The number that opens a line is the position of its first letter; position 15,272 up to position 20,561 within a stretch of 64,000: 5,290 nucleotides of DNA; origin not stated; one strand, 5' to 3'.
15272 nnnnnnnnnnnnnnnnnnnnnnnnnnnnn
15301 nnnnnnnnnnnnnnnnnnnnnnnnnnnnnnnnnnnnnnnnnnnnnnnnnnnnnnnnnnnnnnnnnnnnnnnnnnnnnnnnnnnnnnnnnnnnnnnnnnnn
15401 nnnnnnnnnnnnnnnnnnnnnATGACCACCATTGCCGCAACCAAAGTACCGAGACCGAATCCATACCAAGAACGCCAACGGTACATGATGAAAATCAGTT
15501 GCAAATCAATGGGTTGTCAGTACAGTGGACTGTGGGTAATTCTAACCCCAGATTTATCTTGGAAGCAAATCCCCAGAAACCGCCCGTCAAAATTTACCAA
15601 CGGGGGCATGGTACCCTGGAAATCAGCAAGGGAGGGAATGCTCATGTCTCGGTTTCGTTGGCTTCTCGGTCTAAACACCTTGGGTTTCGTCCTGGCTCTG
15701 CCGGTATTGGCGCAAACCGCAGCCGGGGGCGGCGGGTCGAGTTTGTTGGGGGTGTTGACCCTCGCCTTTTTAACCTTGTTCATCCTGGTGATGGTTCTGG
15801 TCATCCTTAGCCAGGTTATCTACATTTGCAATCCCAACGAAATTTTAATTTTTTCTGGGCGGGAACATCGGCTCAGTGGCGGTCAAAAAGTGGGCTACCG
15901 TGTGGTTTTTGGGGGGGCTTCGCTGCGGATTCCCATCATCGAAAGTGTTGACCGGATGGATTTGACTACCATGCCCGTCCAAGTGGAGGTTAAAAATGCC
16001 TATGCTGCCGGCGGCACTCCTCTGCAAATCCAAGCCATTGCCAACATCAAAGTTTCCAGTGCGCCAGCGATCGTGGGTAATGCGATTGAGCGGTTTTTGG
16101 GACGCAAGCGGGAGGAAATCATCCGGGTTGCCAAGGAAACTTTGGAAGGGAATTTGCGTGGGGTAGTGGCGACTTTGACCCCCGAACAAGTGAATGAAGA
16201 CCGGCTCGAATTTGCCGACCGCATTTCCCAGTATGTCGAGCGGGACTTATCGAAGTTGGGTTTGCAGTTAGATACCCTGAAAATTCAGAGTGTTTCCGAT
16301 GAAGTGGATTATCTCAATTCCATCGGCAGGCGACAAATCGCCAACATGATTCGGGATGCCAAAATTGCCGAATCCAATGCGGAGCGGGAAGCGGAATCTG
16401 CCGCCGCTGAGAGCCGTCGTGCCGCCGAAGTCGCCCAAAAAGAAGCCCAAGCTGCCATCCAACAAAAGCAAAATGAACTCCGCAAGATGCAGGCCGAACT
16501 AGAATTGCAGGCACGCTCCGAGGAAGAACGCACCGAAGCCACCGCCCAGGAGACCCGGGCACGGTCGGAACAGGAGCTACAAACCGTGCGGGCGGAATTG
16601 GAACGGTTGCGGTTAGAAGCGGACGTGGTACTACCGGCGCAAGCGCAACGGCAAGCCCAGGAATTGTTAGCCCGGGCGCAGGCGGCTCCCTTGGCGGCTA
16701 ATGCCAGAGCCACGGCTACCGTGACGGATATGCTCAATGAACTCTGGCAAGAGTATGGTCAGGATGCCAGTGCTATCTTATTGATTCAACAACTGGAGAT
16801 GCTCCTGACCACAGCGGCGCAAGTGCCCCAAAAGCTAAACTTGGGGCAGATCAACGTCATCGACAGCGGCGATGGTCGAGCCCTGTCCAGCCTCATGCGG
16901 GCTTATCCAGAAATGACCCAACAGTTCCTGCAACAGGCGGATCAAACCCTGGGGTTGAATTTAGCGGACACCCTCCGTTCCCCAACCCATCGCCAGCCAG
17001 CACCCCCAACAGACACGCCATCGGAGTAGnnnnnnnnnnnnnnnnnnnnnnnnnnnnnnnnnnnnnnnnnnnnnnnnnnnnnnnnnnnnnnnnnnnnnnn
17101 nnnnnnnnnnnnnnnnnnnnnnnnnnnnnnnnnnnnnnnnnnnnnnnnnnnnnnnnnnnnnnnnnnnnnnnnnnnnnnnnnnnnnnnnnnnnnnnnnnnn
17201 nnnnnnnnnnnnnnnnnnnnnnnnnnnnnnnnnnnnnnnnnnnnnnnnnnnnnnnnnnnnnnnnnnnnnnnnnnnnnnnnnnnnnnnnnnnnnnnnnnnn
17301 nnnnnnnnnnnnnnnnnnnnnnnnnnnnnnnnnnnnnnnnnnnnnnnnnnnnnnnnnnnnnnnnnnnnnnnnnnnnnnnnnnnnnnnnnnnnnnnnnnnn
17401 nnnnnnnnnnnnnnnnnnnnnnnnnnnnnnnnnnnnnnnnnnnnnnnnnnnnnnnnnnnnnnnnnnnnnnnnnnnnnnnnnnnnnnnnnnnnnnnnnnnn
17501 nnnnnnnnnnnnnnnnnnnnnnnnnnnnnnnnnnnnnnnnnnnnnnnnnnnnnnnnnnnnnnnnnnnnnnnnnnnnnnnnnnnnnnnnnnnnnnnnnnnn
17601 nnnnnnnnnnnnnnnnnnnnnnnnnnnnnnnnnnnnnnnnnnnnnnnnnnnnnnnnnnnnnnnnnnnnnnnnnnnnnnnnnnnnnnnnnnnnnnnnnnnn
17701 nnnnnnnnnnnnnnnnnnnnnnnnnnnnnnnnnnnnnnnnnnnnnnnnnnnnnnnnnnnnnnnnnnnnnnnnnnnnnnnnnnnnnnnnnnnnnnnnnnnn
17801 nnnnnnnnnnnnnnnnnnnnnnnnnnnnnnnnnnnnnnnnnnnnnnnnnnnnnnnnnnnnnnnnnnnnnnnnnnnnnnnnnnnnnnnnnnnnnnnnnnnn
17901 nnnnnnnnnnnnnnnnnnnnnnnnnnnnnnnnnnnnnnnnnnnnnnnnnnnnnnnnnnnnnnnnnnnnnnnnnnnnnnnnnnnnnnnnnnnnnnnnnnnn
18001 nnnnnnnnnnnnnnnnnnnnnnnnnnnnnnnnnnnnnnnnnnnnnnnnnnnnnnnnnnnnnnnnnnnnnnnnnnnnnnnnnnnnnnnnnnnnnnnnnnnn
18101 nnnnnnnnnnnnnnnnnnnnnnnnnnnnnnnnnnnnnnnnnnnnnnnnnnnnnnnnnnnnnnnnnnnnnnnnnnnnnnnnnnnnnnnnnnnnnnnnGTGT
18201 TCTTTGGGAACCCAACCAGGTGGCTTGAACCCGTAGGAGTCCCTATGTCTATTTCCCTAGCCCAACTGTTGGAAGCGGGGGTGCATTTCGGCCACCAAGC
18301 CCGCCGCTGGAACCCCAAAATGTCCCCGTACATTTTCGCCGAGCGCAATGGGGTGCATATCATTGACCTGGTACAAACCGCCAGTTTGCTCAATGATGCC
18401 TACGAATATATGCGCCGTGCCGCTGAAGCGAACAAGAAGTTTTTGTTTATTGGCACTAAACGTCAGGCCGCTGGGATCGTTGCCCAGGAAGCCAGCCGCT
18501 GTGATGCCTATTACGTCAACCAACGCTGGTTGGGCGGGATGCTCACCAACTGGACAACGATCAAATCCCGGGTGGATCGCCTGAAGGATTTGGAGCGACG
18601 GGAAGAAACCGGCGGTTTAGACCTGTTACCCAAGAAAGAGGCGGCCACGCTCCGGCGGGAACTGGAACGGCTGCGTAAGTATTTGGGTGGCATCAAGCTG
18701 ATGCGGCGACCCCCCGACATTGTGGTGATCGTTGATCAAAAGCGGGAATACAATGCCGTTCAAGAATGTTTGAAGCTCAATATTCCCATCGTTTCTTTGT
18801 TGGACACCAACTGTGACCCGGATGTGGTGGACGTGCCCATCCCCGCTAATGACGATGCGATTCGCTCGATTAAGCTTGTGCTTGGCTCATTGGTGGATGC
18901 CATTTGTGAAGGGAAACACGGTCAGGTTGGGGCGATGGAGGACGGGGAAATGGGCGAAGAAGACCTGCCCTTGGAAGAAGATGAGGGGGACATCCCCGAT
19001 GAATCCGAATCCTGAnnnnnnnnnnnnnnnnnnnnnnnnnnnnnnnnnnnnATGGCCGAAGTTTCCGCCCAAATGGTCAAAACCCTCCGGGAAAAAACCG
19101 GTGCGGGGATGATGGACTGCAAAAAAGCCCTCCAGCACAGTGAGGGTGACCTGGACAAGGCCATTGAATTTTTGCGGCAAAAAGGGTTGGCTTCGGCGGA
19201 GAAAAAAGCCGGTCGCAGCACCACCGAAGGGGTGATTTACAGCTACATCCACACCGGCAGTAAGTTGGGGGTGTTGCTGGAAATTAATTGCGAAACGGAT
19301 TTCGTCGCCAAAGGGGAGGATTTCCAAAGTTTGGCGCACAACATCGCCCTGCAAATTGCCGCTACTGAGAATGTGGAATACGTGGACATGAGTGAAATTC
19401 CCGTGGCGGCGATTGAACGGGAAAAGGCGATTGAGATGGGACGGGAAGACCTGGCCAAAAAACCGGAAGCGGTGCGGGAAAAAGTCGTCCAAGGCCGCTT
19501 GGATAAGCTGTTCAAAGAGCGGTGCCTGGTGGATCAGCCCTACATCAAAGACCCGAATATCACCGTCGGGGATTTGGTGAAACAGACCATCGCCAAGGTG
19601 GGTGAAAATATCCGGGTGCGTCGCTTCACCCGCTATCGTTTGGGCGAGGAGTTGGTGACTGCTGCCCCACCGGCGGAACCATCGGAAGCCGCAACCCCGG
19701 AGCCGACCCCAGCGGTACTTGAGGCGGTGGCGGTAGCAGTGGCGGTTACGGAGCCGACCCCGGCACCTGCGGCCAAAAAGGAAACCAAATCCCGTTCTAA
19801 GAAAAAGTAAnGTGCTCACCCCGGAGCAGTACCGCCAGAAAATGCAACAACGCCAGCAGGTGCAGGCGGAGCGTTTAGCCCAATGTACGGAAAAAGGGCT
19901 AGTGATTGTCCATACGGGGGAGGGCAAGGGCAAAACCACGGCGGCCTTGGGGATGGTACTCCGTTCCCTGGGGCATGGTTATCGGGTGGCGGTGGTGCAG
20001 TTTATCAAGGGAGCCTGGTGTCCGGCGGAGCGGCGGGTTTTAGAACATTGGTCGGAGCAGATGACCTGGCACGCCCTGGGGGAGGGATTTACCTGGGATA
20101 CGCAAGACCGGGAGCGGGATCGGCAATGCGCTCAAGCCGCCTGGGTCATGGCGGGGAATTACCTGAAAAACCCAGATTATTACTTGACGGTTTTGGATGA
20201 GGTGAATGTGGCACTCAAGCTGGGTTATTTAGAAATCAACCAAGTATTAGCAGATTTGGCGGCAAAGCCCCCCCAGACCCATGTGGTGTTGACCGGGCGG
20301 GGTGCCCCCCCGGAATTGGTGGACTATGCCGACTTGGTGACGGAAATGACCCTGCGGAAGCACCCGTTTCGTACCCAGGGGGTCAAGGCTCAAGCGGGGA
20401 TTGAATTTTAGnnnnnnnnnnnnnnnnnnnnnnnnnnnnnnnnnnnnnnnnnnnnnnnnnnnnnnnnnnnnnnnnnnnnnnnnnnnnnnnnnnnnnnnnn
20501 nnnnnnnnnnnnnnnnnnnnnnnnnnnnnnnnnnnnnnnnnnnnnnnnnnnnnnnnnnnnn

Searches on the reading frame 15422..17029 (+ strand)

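Call 19: search_protein_families(library=pfam, proteins=[window:15422-17029:+], max_evalue=0.001)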
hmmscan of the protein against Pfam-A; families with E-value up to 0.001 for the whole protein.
window:15422-17029:+ (535 aa): 1 family
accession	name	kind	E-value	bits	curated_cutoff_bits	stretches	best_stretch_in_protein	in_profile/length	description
PF01145.31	Band_7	-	1.4e-24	87.5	23.6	1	135-321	2-175/176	SPFH domain / Band 7 family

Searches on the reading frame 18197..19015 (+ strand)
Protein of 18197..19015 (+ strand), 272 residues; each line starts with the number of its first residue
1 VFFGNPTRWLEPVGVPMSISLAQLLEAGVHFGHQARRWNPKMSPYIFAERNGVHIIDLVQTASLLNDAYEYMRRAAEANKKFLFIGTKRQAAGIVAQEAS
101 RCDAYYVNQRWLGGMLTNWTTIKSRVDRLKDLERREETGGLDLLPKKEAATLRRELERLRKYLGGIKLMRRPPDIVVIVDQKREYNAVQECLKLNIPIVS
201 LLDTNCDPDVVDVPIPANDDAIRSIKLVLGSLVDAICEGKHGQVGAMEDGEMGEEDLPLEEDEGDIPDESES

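Call 81: search_protein_families(library=pfam, proteins=[window:18197-19015:+], max_evalue=0.0001)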
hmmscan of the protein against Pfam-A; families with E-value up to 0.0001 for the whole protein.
window:18197-19015:+ (272 aa): 1 family
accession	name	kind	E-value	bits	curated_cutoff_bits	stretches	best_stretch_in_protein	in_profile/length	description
PF00318.25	Ribosomal_S2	-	1.2e-94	316.1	26.1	1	24-239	1-216/216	Ribosomal protein S2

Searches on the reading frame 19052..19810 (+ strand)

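Call 18: search_protein_families(library=pfam, proteins=[window:19052-19810:+], max_evalue=0.001)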
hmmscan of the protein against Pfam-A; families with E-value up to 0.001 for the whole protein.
window:19052-19810:+ (252 aa): 2 families
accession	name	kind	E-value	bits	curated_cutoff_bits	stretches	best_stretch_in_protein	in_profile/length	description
PF00889.24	EF_TS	-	1.6e-31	109.9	27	1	58-199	78-204/204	Elongation factor TS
PF25025.1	EF-Ts_N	-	6e-07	29.8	33.2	1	5-44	13-53/60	Elongation factor Ts, mitochondrial, N-terminal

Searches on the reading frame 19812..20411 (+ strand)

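Call 18: search_protein_families(library=pfam, proteins=[window:19812-20411:+], max_evalue=0.001)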
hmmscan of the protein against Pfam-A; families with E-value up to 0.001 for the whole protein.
window:19812-20411:+ (199 aa): 2 families
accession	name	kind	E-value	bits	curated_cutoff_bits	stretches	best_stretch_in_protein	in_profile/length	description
PF02572.21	CobA_CobO_BtuR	-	2.1e-64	217.3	25.7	1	27-199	1-172/172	ATP:corrinoid adenosyltransferase BtuR/CobO/CobP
PF12557.13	Co_AT_N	-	0.00026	21.3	21.4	1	3-22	5-26/26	Cob(I)alamin adenosyltransferase N terminal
